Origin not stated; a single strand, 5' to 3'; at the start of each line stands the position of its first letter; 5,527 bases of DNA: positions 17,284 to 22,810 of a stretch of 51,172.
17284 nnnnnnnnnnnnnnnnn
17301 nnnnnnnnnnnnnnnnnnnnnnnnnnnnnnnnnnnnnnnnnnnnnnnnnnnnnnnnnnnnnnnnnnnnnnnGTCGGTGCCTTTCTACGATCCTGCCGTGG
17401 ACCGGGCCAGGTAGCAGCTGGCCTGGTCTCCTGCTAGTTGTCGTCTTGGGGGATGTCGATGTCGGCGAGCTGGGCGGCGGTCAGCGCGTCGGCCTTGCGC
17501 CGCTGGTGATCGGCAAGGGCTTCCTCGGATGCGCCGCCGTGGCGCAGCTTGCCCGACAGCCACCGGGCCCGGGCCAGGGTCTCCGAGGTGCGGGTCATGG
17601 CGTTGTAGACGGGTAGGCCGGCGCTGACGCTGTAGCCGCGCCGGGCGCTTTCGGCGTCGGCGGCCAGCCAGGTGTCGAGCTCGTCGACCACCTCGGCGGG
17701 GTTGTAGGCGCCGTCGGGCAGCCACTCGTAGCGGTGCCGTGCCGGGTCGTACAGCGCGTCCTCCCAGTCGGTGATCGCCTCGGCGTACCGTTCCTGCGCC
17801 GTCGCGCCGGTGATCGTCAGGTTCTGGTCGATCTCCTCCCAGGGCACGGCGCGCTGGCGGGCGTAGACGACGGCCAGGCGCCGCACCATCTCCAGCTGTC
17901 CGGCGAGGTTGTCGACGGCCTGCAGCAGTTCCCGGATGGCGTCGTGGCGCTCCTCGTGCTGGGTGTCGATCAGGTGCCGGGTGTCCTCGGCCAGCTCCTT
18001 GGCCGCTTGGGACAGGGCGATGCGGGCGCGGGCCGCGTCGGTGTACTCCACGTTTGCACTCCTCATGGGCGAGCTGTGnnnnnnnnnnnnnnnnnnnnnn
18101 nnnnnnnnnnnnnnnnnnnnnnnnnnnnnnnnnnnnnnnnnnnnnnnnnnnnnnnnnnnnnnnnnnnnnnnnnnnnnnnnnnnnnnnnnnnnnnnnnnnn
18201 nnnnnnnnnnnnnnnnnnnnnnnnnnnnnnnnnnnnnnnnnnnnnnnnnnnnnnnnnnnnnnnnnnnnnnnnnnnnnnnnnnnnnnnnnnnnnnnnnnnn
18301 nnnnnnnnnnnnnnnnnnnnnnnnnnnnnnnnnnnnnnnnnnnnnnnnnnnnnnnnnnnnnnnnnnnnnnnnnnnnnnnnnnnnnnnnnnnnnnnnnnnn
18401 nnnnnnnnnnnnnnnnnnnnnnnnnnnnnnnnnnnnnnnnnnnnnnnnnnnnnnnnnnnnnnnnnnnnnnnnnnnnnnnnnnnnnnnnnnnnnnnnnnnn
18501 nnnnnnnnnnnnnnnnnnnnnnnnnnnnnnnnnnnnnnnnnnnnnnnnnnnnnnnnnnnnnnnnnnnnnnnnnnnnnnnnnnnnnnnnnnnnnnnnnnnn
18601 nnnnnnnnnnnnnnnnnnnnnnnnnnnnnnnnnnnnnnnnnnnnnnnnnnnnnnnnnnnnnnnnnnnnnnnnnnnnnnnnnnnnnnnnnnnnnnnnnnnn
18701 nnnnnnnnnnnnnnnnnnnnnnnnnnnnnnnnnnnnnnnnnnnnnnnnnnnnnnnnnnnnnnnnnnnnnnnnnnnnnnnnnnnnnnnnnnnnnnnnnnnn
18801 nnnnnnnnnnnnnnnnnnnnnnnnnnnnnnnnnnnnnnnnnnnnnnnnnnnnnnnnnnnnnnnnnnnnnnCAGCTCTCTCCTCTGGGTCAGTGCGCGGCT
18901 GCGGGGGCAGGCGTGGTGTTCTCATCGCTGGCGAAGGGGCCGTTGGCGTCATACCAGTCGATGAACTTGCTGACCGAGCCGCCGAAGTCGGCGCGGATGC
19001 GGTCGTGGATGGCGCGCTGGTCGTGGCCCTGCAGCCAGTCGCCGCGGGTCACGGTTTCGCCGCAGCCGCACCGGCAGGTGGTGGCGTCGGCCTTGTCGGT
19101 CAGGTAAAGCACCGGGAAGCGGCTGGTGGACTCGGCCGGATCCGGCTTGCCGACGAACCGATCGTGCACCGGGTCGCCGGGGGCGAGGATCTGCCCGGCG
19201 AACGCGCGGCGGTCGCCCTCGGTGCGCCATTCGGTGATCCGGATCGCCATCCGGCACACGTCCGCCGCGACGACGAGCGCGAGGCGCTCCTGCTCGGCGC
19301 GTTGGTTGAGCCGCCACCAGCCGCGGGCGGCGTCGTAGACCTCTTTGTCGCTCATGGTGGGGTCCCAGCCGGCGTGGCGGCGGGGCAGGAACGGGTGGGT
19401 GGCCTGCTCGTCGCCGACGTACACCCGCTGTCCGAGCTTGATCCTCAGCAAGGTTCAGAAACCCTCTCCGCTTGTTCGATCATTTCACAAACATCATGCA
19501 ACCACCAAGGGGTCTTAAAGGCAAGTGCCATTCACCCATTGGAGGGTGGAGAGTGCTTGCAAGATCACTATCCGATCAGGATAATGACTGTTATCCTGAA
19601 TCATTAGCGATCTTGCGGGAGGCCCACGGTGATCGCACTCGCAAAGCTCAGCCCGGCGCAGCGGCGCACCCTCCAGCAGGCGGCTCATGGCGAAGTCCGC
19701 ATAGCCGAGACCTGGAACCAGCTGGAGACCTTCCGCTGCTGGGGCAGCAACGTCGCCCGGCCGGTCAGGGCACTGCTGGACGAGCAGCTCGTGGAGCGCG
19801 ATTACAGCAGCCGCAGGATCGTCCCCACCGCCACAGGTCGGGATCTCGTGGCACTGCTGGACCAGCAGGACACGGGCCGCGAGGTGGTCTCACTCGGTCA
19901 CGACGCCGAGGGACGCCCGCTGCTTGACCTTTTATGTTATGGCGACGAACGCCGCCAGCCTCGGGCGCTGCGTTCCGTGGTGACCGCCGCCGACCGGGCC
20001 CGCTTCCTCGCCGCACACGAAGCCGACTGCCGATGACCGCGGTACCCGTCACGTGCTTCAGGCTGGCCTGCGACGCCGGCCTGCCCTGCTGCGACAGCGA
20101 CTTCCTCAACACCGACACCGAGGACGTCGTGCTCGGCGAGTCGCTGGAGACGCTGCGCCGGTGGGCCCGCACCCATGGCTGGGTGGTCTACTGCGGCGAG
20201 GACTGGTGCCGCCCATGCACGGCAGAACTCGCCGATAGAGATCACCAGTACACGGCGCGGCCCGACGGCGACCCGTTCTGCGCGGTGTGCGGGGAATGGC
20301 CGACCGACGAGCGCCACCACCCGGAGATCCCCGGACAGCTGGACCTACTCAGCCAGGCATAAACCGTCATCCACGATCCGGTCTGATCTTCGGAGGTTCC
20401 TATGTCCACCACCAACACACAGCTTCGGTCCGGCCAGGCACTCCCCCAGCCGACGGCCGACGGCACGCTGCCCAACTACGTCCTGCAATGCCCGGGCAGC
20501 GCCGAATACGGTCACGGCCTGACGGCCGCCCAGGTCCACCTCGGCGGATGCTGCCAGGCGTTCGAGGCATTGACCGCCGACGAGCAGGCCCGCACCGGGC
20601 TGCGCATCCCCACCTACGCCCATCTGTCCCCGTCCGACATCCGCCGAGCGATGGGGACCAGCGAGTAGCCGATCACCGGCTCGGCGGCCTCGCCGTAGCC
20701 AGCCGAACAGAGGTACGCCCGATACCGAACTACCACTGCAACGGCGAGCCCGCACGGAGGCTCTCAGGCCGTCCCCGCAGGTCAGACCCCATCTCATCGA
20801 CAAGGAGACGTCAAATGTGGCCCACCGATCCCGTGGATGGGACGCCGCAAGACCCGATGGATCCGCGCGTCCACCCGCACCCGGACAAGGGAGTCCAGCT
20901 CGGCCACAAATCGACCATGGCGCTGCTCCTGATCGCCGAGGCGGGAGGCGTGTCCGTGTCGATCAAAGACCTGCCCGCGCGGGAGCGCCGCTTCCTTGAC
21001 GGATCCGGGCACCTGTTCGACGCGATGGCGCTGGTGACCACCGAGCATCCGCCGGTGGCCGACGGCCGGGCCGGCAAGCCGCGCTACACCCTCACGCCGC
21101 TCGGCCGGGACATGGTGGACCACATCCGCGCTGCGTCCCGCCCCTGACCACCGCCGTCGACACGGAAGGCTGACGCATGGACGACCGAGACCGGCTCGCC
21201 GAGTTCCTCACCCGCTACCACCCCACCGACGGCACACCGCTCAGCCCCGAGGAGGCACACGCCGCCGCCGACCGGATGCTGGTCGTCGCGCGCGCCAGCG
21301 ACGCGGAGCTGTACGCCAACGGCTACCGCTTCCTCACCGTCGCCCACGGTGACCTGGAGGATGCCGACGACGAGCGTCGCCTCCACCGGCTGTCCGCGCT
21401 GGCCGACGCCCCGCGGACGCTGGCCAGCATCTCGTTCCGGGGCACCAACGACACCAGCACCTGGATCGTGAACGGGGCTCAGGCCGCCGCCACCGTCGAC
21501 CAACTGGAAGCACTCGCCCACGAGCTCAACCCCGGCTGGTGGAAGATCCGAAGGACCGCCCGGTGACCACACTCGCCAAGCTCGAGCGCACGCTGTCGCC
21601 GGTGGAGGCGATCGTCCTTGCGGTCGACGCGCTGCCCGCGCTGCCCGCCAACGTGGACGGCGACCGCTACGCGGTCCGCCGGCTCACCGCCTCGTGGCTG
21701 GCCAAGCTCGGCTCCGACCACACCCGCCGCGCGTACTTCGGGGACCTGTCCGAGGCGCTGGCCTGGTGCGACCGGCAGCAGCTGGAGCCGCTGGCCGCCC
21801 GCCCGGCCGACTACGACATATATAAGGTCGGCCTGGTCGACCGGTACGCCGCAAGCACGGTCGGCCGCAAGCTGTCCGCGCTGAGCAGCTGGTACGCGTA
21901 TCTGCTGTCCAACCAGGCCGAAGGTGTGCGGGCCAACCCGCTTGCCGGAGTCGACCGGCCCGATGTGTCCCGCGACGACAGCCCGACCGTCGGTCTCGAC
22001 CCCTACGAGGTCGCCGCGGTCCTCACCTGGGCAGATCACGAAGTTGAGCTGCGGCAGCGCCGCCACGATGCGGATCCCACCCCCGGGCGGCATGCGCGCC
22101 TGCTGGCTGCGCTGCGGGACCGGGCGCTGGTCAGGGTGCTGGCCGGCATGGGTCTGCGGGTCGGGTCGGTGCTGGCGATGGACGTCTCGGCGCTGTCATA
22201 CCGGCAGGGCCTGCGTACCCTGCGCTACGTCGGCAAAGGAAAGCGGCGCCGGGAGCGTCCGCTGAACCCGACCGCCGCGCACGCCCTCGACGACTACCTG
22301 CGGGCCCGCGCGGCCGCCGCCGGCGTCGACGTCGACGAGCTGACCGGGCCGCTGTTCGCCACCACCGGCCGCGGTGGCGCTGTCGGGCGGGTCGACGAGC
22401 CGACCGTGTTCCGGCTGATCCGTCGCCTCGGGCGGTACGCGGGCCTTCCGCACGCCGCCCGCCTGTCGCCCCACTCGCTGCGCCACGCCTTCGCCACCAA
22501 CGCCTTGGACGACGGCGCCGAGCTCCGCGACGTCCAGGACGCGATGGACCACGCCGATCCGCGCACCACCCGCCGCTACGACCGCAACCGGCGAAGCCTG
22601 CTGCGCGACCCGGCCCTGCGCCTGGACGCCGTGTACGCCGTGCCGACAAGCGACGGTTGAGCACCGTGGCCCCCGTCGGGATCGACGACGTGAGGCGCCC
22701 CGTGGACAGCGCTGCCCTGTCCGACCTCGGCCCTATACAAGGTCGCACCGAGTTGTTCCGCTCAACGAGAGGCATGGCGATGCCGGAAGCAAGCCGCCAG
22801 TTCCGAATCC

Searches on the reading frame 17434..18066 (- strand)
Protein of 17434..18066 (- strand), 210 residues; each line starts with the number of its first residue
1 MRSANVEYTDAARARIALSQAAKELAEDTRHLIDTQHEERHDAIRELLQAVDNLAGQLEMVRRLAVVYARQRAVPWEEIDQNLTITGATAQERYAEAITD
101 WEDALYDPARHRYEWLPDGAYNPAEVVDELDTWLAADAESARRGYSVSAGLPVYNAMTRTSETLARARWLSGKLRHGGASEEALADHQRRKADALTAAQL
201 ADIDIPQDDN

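Call 3: search_protein_families(library=pfam, proteins=[window:17434-18066:-], max_evalue=0.1)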
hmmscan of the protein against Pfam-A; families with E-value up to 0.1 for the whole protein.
window:17434-18066:- (210 aa): 2 families
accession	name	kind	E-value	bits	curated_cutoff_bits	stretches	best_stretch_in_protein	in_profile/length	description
PF19889.5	DUF6362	-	0.0035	18.1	31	1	41-98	40-95/98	Domain of unknown function (DUF6362)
PF12464.13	Mac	-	0.02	15.6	22.1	1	17-51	18-52/53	Maltose acetyltransferase hexapeptide capping motif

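Call 15: search_protein_families(library=ncbifam, proteins=[window:17434-18066:-], max_evalue=0.1)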
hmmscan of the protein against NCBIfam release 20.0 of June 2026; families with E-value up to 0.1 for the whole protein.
window:17434-18066:- (210 aa): 4 families
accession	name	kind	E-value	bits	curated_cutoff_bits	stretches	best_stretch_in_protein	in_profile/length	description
NF009175.0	PRK12523.1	equivalog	0.0017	18.4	271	1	37-106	99-168/172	RNA polymerase sigma factor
TIGR01818.1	ntrC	equivalog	0.0017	17.2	558.6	1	15-149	319-445/463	nitrogen regulation protein NR(I)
NF010701.0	PRK14101.1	equivalog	0.019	13.1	920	1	14-101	544-627/638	bifunctional transcriptional regulator/glucokinase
NF007739.0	PRK10419.1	subfamily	0.086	12.4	354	0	8-54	95-141/268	nickel ABC transporter ATP-binding protein NikE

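Call 56: search_protein_families(library=padloc, proteins=[window:17434-18066:-], max_evalue=0.01)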
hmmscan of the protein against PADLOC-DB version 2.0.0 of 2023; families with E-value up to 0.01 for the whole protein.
window:17434-18066:- (210 aa): 0 families

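Call 57: search_protein_families(library=phrogs, proteins=[window:17434-18066:-], max_evalue=0.01)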
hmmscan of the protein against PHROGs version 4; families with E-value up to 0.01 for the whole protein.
window:17434-18066:- (210 aa): 3 families
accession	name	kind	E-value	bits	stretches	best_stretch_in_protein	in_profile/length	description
phrog_6836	-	unknown function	0.00015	22.6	1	42-107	71-134/144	-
phrog_18428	-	unknown function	0.0083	17.3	0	22-96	14-87/116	-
phrog_2269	-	unknown function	0.009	17.1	0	41-139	43-144/169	-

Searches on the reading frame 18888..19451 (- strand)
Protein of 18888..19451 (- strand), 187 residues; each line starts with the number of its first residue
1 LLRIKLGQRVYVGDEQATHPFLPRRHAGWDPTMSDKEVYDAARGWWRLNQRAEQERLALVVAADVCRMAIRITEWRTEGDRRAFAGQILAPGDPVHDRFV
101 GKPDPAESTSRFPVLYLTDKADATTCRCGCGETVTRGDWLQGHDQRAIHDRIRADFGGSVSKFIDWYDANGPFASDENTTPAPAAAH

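Call 3: search_protein_families(library=pfam, proteins=[window:18888-19451:-], max_evalue=0.1)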
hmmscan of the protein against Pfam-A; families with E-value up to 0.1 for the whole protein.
window:18888-19451:- (187 aa): 0 families

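Call 15: search_protein_families(library=ncbifam, proteins=[window:18888-19451:-], max_evalue=0.1)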
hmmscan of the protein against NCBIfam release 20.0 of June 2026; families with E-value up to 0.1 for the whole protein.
window:18888-19451:- (187 aa): 0 families

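Call 56: search_protein_families(library=padloc, proteins=[window:18888-19451:-], max_evalue=0.01)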
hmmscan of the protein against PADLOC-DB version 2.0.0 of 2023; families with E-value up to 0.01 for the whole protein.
window:18888-19451:- (187 aa): 0 families

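Call 57: search_protein_families(library=phrogs, proteins=[window:18888-19451:-], max_evalue=0.01)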
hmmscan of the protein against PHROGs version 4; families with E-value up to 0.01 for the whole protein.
window:18888-19451:- (187 aa): 2 families
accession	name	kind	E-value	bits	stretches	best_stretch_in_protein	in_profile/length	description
phrog_5477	-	unknown function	0.0013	19.6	1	120-154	138-172/206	-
phrog_5395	-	unknown function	0.0098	16.7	0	105-146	106-147/183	-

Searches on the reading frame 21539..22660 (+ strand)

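Call 32: search_protein_families(library=pfam, proteins=[window:21539-22660:+], max_evalue=0.001)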
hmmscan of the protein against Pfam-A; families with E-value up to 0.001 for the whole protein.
window:21539-22660:+ (373 aa): 2 families
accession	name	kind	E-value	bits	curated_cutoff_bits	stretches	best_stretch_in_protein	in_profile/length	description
PF00589.27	Phage_integrase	-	5.8e-24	85.2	27.1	1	191-350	21-168/172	Phage integrase family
PF02899.23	Phage_int_SAM_1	-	2.8e-06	28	22.3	1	58-124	14-81/83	Phage integrase, N-terminal SAM-like domain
